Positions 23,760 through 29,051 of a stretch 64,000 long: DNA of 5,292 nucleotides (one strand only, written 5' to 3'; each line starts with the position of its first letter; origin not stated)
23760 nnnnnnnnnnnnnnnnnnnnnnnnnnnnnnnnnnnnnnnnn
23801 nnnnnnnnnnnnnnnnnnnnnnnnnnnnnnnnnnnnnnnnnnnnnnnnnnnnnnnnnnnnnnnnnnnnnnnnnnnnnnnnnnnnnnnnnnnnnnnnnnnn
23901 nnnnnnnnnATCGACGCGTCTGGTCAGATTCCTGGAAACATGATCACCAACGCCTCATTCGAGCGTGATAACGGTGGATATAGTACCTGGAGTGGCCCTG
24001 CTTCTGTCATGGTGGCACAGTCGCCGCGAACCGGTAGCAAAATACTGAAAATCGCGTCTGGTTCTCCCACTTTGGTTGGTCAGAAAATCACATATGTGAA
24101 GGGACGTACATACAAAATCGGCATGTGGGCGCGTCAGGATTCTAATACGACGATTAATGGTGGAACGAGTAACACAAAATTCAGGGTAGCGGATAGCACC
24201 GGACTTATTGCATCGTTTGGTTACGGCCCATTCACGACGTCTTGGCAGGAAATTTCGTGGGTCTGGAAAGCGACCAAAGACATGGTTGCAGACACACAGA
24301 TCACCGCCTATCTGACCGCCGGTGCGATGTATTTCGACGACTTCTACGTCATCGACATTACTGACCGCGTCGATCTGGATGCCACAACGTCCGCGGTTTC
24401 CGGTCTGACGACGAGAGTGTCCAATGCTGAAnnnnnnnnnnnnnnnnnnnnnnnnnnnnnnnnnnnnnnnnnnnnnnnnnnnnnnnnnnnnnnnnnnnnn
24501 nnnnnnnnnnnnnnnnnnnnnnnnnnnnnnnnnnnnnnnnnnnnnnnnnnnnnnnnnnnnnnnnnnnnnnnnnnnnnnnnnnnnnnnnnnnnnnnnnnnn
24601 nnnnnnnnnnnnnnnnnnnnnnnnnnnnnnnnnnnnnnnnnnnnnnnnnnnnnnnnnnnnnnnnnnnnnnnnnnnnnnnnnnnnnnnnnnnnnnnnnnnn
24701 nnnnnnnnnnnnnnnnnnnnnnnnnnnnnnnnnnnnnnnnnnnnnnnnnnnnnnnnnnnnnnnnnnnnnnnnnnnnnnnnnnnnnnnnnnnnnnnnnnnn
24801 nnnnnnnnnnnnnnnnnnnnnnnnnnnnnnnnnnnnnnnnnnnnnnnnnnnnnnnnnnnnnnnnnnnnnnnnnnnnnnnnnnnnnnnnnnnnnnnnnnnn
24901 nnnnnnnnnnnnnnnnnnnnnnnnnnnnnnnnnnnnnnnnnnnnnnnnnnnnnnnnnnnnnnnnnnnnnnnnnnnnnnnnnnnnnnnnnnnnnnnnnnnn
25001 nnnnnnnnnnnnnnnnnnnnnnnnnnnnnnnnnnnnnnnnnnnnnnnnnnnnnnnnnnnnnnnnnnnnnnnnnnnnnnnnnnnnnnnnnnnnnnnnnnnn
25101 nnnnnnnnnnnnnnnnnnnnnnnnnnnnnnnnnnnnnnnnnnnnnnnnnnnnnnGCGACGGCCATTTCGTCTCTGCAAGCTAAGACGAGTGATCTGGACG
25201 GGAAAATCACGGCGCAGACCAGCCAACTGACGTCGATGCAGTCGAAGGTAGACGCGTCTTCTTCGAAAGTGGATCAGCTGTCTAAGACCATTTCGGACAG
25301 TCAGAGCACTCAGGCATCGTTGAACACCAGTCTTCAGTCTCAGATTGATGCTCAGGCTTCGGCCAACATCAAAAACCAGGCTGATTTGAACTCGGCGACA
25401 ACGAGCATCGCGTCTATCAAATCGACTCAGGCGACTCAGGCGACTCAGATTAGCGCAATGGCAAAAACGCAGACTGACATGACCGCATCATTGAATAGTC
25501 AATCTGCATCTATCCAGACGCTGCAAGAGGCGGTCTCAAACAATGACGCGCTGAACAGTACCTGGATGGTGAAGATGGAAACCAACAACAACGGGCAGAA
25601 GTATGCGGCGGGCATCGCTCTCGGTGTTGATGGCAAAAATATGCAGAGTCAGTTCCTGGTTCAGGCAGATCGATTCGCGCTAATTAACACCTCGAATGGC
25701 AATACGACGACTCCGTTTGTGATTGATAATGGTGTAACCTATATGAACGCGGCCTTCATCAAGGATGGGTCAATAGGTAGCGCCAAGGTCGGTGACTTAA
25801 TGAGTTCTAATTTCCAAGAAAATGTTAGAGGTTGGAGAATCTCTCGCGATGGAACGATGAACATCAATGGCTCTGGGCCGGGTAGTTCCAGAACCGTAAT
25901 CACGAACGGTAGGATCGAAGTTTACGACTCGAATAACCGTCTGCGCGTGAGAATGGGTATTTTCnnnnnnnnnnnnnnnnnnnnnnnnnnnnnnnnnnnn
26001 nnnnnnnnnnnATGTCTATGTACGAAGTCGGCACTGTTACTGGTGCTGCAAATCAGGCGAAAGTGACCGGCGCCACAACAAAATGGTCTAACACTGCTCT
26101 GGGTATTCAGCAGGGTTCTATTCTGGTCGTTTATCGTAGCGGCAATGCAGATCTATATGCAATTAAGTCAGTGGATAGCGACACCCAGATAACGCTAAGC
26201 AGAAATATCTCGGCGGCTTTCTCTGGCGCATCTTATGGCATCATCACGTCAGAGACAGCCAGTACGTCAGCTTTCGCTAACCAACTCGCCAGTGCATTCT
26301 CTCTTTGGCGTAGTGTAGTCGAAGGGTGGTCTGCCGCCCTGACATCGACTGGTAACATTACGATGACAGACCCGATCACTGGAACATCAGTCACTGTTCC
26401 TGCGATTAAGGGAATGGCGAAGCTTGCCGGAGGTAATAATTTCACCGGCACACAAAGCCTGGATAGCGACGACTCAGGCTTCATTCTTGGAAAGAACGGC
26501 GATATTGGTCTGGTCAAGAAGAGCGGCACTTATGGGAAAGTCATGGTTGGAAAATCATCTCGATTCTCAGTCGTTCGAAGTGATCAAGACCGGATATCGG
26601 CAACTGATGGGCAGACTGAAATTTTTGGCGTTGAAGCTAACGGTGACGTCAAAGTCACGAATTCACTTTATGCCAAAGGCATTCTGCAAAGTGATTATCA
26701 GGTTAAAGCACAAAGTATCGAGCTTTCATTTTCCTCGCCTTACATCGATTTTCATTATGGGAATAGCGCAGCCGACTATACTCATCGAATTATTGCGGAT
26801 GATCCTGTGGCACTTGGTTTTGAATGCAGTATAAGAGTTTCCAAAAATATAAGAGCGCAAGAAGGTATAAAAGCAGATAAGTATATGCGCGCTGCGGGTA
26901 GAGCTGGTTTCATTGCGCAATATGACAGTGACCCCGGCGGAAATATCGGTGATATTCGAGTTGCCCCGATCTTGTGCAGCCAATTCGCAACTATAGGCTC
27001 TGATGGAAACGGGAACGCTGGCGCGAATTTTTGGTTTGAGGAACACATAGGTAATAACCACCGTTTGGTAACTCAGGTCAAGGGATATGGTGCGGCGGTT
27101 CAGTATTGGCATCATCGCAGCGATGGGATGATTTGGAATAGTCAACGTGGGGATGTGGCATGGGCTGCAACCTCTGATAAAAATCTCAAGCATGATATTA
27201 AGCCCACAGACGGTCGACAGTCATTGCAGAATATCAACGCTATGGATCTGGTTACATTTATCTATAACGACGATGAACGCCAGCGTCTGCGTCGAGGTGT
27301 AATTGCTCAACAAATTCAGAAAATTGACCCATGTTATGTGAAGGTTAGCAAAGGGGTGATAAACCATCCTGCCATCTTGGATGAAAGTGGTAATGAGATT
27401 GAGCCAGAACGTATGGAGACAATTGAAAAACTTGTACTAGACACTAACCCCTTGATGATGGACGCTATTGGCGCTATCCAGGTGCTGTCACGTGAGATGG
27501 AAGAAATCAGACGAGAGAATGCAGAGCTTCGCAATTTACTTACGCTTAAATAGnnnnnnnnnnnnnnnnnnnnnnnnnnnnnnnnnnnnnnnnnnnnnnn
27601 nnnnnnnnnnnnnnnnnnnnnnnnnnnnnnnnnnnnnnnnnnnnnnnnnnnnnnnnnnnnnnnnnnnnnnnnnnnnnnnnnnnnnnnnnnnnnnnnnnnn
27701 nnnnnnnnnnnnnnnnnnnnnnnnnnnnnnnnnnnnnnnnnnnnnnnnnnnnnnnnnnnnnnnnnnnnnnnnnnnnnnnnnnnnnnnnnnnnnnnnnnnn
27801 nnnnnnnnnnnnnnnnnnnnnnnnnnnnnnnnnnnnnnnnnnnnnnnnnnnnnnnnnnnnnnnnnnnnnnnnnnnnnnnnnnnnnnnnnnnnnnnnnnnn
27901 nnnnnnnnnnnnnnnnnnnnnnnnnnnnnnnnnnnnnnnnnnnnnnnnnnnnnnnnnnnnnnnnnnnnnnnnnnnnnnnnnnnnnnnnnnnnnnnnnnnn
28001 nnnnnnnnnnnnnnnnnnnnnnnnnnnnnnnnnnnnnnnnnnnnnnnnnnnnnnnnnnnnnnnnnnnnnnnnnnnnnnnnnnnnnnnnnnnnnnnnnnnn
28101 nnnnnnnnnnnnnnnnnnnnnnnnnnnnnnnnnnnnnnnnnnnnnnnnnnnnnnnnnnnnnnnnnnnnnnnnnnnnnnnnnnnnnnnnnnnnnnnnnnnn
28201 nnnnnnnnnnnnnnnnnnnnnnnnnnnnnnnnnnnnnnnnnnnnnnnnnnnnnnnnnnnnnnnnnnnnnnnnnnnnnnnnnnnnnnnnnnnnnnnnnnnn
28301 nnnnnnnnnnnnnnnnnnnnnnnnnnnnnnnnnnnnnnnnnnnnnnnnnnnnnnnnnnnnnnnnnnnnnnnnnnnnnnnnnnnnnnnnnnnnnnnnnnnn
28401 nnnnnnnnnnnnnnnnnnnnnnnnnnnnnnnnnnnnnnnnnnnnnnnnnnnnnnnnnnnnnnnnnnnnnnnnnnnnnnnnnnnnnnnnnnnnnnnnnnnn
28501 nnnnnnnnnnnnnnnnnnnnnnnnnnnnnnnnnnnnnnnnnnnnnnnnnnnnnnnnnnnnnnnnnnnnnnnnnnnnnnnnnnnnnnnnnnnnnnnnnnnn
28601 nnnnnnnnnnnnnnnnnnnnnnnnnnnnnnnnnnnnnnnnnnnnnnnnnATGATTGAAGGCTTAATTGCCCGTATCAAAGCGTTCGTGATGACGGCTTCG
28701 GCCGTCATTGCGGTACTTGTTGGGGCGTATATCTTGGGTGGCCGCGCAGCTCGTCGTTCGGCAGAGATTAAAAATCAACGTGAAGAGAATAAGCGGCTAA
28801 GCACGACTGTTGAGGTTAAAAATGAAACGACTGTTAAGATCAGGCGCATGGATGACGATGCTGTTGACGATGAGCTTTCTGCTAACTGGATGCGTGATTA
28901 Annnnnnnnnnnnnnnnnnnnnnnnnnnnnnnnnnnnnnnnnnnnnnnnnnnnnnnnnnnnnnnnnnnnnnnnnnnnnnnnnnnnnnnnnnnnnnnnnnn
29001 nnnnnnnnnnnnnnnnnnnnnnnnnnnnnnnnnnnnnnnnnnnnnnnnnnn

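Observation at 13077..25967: Giant (4296-aa) J-like central fibre with ~3 kb-per-block modular insertions and DNA-level repeats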

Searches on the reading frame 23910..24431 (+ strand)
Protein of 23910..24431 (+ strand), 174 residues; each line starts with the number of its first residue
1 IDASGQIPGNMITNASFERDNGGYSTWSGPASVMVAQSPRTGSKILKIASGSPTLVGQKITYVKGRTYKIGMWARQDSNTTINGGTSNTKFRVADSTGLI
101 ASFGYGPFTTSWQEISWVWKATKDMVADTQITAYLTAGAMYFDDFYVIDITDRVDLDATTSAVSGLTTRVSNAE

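Call 18: search_protein_families(library=pfam, proteins=[window:23910-24431:+], max_evalue=1)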
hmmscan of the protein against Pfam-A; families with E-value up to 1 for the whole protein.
window:23910-24431:+ (174 aa): 2 families
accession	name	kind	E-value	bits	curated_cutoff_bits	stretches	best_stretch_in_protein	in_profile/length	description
PF02018.23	CBM_4_9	-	8.4e-07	29.9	25.9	1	9-122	1-119/136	Carbohydrate binding domain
PF05521.18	Phage_HCP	-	0.27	12.3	25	1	104-160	21-72/106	Phage head completion protein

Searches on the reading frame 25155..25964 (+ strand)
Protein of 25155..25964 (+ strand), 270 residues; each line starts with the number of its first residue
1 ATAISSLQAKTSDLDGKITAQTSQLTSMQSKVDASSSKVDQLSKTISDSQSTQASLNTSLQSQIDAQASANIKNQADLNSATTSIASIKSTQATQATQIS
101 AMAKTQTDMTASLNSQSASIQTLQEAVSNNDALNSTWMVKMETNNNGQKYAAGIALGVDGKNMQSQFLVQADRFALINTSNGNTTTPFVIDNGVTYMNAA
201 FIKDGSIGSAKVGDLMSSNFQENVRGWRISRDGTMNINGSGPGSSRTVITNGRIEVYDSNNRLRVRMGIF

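Call 49: search_protein_families(library=pfam, proteins=[window:25155-25964:+], max_evalue=0.1)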
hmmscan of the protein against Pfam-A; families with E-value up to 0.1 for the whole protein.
window:25155-25964:+ (270 aa): 4 families
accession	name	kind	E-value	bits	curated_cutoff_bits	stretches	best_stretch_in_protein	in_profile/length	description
PF09327.17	Phage_Tail_Tip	-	8.3e-39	133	22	1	120-246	3-132/139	Bacteriophage tail tip fiber protein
PF08581.15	Tup_N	-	0.012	16.4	28.7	0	4-32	20-48/77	Tup N-terminal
PF05531.17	NPV_P10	-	0.027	15.4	29.8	0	94-131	25-63/75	Nucleopolyhedrovirus P10 protein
PF05557.18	MAD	-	0.027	13.3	30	1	4-128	106-231/661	Mitotic checkpoint protein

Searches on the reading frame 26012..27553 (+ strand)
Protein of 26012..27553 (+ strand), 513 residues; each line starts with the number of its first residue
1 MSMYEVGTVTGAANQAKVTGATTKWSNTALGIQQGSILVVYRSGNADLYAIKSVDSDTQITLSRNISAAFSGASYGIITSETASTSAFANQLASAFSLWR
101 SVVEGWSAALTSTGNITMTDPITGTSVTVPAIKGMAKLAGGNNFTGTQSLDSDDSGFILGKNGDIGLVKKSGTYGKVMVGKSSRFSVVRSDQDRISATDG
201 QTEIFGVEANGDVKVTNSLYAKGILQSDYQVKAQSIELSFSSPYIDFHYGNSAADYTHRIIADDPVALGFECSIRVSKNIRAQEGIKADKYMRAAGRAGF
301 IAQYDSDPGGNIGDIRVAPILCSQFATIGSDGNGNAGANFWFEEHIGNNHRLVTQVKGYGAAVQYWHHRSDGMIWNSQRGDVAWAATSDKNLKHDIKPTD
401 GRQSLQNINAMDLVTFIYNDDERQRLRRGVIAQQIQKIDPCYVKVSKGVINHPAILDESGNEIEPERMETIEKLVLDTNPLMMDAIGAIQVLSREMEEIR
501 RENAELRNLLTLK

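Call 5: search_protein_families(library=phrogs, proteins=[window:26012-27553:+], max_evalue=0.001)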
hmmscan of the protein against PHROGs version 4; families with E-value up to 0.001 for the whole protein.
window:26012-27553:+ (513 aa): 12 families
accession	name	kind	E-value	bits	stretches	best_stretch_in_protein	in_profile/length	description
phrog_1980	-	tail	1.1e-93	316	1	1-508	1-435/449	tail fiber protein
phrog_5481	-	tail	1.3e-31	111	1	212-508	741-1025/1043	tail fiber protein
phrog_6921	-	tail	1.3e-23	84.7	1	194-508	487-736/738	tail fiber protein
phrog_1591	-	tail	1.4e-22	81.7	1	1-207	1-218/484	tail fiber protein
phrog_12714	-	unknown function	3.5e-22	79.7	1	1-142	3-143/568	-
phrog_1798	-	unknown function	2e-21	77.7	1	1-153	1-152/305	-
phrog_6578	-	tail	1.9e-15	56.8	1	382-498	1074-1175/1210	tail fiber protein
phrog_10316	-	tail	2.7e-13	49.3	1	142-218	1048-1126/1471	tail fiber protein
phrog_26019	-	unknown function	8.3e-10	37.9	1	150-276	1059-1191/1347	-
phrog_14572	-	tail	4.5e-09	36.9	1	368-510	343-477/484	tail fiber protein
phrog_30299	-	tail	2.3e-05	24.5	1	384-502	318-419/425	tail fiber protein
phrog_37013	-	tail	4.8e-05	22.7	1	230-282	111-163/777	tail fiber protein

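Call 49: search_protein_families(library=pfam, proteins=[window:26012-27553:+], max_evalue=0.1)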
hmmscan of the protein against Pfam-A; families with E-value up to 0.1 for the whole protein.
window:26012-27553:+ (513 aa): 1 family
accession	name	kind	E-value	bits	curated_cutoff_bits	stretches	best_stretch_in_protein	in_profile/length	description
PF13884.11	Peptidase_S74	-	3.7e-14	53.2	22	1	388-443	1-57/58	Chaperone of endosialidase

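Call 50: search_protein_families(library=ncbifam, proteins=[window:26012-27553:+], max_evalue=0.01)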
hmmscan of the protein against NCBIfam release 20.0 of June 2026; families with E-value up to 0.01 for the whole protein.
window:26012-27553:+ (513 aa): 0 families

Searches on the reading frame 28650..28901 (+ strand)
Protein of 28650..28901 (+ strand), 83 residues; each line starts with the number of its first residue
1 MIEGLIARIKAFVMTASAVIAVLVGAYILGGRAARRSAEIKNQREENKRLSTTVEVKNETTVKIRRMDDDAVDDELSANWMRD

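Call 49: search_protein_families(library=pfam, proteins=[window:28650-28901:+], max_evalue=0.1)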
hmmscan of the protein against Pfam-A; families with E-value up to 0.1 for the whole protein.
window:28650-28901:+ (83 aa): 2 families
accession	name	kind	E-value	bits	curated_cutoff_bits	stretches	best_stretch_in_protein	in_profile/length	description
PF06305.16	LapA_dom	-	0.013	15.8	28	1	12-53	21-62/64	Lipopolysaccharide assembly protein A domain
PF20187.3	DUF6550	-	0.04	14.6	27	1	16-73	16-76/190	Family of unknown function (DUF6550)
